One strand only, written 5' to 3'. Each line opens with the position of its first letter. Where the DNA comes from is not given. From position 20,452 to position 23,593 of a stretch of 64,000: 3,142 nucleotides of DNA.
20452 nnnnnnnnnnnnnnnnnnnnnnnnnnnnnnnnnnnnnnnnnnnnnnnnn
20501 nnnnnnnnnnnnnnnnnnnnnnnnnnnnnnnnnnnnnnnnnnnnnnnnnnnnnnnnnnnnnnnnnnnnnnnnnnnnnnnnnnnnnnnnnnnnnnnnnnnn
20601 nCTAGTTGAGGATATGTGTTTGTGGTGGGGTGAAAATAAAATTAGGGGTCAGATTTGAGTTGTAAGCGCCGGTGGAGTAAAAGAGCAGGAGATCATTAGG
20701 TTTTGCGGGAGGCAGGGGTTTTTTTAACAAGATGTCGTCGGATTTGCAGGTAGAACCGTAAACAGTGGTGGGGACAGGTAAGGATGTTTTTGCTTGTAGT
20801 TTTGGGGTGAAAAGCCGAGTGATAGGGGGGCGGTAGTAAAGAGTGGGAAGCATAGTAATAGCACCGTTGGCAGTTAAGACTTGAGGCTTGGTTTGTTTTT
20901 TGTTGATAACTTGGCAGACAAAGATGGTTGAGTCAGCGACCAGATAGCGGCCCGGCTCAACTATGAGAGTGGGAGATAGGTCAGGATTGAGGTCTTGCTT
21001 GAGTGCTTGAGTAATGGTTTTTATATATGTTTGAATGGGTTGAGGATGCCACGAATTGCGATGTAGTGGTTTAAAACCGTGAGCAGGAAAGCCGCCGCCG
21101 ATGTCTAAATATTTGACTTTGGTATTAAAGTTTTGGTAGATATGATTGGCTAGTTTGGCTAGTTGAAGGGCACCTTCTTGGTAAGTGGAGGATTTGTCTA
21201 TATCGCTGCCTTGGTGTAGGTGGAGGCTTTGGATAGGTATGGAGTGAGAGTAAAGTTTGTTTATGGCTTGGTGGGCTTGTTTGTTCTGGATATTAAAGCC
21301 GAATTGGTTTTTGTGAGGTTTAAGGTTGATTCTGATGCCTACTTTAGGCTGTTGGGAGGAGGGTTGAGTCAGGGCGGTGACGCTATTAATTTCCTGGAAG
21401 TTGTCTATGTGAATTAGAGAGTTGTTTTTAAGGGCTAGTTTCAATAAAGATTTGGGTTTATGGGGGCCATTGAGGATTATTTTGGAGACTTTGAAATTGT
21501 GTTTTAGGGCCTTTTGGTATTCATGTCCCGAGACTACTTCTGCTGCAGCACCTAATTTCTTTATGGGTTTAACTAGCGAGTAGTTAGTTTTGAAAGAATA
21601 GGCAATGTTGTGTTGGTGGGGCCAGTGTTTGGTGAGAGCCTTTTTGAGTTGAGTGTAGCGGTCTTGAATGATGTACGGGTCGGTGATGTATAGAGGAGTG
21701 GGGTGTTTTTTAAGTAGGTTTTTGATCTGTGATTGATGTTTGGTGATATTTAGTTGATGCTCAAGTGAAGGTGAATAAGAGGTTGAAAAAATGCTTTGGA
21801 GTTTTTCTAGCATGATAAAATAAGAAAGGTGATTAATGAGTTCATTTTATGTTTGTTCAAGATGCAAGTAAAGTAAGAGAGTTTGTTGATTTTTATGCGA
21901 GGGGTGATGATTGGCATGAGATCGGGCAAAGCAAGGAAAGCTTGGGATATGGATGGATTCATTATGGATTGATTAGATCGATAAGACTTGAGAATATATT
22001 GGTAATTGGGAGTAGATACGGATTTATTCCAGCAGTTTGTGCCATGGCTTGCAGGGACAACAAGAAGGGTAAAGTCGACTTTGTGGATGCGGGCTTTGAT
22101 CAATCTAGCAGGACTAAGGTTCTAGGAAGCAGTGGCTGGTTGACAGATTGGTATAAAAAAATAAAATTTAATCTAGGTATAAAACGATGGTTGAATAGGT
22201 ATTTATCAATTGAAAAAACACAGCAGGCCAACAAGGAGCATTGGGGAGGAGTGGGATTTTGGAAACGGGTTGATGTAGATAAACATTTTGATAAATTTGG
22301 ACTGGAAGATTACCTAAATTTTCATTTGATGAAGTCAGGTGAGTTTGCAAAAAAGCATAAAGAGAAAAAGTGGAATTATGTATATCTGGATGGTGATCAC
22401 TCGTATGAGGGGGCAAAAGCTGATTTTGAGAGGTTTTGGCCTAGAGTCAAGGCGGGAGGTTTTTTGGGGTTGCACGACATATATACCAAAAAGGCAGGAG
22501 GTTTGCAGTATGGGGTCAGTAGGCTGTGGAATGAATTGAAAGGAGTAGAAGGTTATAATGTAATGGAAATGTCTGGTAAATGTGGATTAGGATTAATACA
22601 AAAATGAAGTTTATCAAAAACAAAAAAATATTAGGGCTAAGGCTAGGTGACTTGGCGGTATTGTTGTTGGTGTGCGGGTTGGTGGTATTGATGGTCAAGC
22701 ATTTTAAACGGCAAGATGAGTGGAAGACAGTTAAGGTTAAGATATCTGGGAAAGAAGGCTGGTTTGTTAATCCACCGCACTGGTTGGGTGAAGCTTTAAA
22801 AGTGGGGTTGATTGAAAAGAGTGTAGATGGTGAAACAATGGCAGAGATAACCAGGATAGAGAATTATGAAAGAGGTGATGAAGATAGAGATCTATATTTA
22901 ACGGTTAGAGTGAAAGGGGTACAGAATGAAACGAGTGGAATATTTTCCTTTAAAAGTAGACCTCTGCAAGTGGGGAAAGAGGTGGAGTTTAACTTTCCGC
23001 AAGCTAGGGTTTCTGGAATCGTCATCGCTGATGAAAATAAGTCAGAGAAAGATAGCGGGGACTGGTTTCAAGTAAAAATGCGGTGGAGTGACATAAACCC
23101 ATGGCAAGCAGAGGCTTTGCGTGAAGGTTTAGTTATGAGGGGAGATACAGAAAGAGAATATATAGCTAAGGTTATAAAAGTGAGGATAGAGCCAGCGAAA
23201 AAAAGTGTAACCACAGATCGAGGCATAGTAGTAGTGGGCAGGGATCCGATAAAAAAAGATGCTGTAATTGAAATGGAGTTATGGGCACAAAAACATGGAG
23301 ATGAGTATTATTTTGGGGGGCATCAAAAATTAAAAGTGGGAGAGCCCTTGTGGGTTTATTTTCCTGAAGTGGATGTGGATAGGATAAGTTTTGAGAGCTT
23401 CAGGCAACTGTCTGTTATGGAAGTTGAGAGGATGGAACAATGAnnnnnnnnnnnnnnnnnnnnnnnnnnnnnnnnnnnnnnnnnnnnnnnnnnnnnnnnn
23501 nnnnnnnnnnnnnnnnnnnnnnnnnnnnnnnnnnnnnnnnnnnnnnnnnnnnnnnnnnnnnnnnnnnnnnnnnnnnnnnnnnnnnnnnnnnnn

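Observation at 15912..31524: Large glycan-assembly locus adjacent to the sortase/adhesin operon: candidate surface-protein O-glycosylation system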

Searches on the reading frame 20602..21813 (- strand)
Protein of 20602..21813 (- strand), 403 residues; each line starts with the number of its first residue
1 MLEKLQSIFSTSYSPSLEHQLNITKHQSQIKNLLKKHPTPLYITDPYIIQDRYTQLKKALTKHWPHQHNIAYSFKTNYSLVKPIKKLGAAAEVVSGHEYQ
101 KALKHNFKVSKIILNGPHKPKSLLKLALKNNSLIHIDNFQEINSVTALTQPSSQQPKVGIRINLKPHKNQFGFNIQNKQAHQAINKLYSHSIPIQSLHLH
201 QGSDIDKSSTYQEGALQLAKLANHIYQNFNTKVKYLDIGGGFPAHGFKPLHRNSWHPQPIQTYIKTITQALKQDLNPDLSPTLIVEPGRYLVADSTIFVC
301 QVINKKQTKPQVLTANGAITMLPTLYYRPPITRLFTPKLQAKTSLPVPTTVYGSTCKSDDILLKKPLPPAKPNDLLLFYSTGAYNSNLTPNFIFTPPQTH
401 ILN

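Call 5: search_protein_families(library=pfam, proteins=[window:20602-21813:-], max_evalue=0.01)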
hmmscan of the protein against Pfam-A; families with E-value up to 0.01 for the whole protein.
window:20602-21813:- (403 aa): 2 families
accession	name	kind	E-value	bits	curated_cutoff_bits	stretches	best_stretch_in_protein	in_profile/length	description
PF02784.22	Orn_Arg_deC_N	-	1.1e-29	103.9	23.4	1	50-293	5-247/247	Pyridoxal-dependent decarboxylase, pyridoxal binding domain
PF00278.28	Orn_DAP_Arg_deC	-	5.7e-08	33.4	23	1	290-382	5-95/95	Pyridoxal-dependent decarboxylase, C-terminal sheet domain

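Call 14: search_protein_families(library=ncbifam, proteins=[window:20602-21813:-], max_evalue=0.01)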
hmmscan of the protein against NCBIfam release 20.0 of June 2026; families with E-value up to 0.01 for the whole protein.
window:20602-21813:- (403 aa): 7 families
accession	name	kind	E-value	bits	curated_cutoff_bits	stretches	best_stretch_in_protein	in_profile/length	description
TIGR01048.1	lysA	equivalog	4.1e-51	173.8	297.9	1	23-396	9-388/417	diaminopimelate decarboxylase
NF041039.1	FslC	exception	8.6e-43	146.7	500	1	27-398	16-399/418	rhizoferrin biosystnesis N-citrylornithine decarboxylase FslC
TIGR03099.1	dCO2ase_PEP1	hypoth_equivalog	4.4e-33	114.9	478.45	1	30-398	15-393/398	pyridoxal-dependent decarboxylase, exosortase A system-associated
NF006515.0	PRK08961.1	equivalog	7.1e-23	80.5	802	1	28-391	493-847/861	bifunctional aspartate kinase/diaminopimelate decarboxylase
NF052544.1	OrLyDeCDokD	equivalog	1.2e-22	80.2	700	1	27-308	30-325/461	ornithine/lysine decarboxylase DokD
NF003763.0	PRK05354.1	equivalog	3.1e-17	62.3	369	1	35-313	60-367/636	biosynthetic arginine decarboxylase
TIGR01273.1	speA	equivalog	2.4e-16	59.4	624.1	1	37-311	55-357/624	arginine decarboxylase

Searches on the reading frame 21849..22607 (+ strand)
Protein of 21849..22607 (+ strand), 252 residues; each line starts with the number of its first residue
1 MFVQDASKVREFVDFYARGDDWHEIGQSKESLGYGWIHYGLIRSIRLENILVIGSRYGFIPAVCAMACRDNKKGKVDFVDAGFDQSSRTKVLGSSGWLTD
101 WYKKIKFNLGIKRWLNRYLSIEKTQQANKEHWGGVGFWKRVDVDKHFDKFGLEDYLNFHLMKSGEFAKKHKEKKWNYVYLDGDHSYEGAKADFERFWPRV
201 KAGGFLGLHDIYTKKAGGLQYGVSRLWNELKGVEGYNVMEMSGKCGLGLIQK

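Call 5: search_protein_families(library=pfam, proteins=[window:21849-22607:+], max_evalue=0.01)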
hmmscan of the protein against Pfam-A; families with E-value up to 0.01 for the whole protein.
window:21849-22607:+ (252 aa): 1 family
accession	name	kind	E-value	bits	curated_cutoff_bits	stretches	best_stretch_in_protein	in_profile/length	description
PF13578.12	Methyltransf_24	-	4.2e-15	56.9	26.3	1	52-211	2-105/105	Methyltransferase domain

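Call 14: search_protein_families(library=ncbifam, proteins=[window:21849-22607:+], max_evalue=0.01)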
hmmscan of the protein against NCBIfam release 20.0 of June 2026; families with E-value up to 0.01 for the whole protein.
window:21849-22607:+ (252 aa): 0 families

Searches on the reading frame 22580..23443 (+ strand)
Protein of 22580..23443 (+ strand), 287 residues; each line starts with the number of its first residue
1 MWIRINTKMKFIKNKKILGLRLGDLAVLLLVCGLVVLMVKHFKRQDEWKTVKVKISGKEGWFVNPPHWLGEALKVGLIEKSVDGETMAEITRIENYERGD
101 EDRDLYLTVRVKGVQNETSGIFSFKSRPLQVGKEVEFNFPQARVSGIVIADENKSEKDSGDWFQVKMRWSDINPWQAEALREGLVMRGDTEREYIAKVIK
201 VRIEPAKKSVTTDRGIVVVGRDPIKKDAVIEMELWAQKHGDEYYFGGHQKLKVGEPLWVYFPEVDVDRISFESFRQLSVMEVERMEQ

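Call 5: search_protein_families(library=pfam, proteins=[window:22580-23443:+], max_evalue=0.01)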
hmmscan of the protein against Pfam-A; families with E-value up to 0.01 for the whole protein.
window:22580-23443:+ (287 aa): 1 family
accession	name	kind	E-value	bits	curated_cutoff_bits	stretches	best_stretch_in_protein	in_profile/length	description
PF14221.11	DUF4330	-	2.6e-12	47.6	27.6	1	165-263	57-156/167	Domain of unknown function (DUF4330)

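Call 14: search_protein_families(library=ncbifam, proteins=[window:22580-23443:+], max_evalue=0.01)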
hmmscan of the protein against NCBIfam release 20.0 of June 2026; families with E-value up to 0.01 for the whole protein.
window:22580-23443:+ (287 aa): 0 families

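Call 42: find_homologous_proteins(query=window:22580-23443:+, max_evalue=0.001)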
Query window:22580-23443:+ (287 aa): 6 proteins with E <= 0.001 among 1394 candidates.
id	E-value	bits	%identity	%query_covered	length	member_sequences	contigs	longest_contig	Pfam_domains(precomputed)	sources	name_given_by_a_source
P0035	2.3e-182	623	100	97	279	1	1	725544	PF14221.12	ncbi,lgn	-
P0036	4.2e-115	402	63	96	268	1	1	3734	PF14221.12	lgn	-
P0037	6.5e-74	267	44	95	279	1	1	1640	PF14221.12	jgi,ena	-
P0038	1.7e-38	151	31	89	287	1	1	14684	PF14221.12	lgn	-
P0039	7.2e-36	142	33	87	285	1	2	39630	PF14221.12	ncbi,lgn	-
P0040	1.4e-32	131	28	94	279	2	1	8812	-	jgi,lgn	jgi:hypothetical protein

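Call 46: find_encoding_contigs(protein=P0039, flank=10000, max_places=2)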
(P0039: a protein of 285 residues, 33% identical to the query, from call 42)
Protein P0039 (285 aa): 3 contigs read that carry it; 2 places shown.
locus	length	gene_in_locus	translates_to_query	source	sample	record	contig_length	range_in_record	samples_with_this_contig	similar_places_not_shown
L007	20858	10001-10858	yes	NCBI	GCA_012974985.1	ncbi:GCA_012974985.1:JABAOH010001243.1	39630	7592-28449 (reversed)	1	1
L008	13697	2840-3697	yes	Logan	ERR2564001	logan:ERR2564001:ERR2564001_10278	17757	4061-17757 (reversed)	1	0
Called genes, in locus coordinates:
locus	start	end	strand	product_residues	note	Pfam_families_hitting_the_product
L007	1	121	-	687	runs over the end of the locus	PF04932:Wzy_C, PF14559:TPR_19 (faint), PF14561:TPR_20 (faint), PF07719:TPR_2 (faint), PF13414:TPR_11 (faint), PF13431:TPR_17 (faint), PF00515:TPR_1 (faint), PF13181:TPR_8 (weak)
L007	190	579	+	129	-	-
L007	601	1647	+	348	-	PF00022:Actin (faint), PF06723:MreB_Mbl, PF00012:HSP70, PF11104:PilM_2 (faint), PF14450:FtsA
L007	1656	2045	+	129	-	-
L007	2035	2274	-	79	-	PF05402:PqqD, PF16007:DUF4777 (weak)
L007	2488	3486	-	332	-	PF06508:QueC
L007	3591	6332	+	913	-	PF01209:Ubie_methyltran, PF03848:TehB (weak), PF05175:MTS, PF13489:Methyltransf_23, PF08241:Methyltransf_11, PF08242:Methyltransf_12, PF13649:Methyltransf_25, PF13847:Methyltransf_31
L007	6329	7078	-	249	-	PF00005:ABC_tran, PF13304:AAA_21 (faint)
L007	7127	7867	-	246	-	PF01061:ABC2_membrane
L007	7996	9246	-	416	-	PF02784:Orn_Arg_deC_N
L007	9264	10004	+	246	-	PF13578:Methyltransf_24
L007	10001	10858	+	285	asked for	PF14221:DUF4330 (weak)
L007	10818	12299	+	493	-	PF04932:Wzy_C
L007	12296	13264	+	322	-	PF00535:Glycos_transf_2, PF13641:Glyco_tranf_2_3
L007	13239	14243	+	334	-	PF04055:Radical_SAM, PF13353:Fer4_12 (weak), PF13186:SPASM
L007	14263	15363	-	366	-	PF13439:Glyco_transf_4, PF13579:Glyco_trans_4_4 (faint), PF20706:GT4-conflict (weak), PF00534:Glycos_transf_1, PF13692:Glyco_trans_1_4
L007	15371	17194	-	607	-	PF13522:GATase_6, PF13537:GATase_7, PF00733:Asn_synthase, PF02540:NAD_synthase (weak)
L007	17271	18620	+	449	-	-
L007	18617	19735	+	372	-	-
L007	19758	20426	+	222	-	PF00535:Glycos_transf_2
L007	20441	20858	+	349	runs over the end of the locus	PF04055:Radical_SAM, PF13186:SPASM (weak)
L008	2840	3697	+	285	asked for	PF14221:DUF4330 (weak)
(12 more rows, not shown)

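Call 52: predict_structure(alignment_id=A2)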
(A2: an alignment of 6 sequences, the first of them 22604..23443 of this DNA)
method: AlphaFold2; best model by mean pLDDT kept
length: 279 residues; sequences in the alignment: 6
mean_pLDDT: 74.6   pTM: 0.55
mean pLDDT of the five models: 74.6, 74.6, 74.3, 73.8, 73.5
residues with pLDDT >= 90: 38; 70-90: 159; 50-70: 44; < 50: 38
segments of 3 or more residues with pLDDT < 50: 1-12, 50-54, 145-150, 182-184, 258-267
pLDDT, mean of each block of 10 residues (from residue 1): 41 68 75 63 77 51 78 89 75 68 85 84 84 81 54 89 83 83 69 90 78 86 89 75 81 58 50 85
secondary structure, 60 per line:
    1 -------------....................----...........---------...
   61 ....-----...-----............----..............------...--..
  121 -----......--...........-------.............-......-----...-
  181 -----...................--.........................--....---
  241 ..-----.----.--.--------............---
elements in order: H14-33 E38-48 H59-64 E70-72 E78-89 E94-107 E114-116 E126-131 E134-144 E152-164 H166-171 E177-179 E186-204 E207-231 E234-237 H265-268 E269-276

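Call 66: search_protein_families(library=pfam, proteins=[window:22604-23443:+], max_evalue=10)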
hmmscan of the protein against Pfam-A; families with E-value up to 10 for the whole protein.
window:22604-23443:+ (279 aa): 2 families
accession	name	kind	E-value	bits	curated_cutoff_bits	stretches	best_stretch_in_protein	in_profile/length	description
PF14221.11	DUF4330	-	2.4e-12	47.8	27.6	2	157-255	57-156/167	Domain of unknown function (DUF4330)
PF21110.3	GlxA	-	0.11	13.6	27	1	159-235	6-77/105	GlxA beta barrel domain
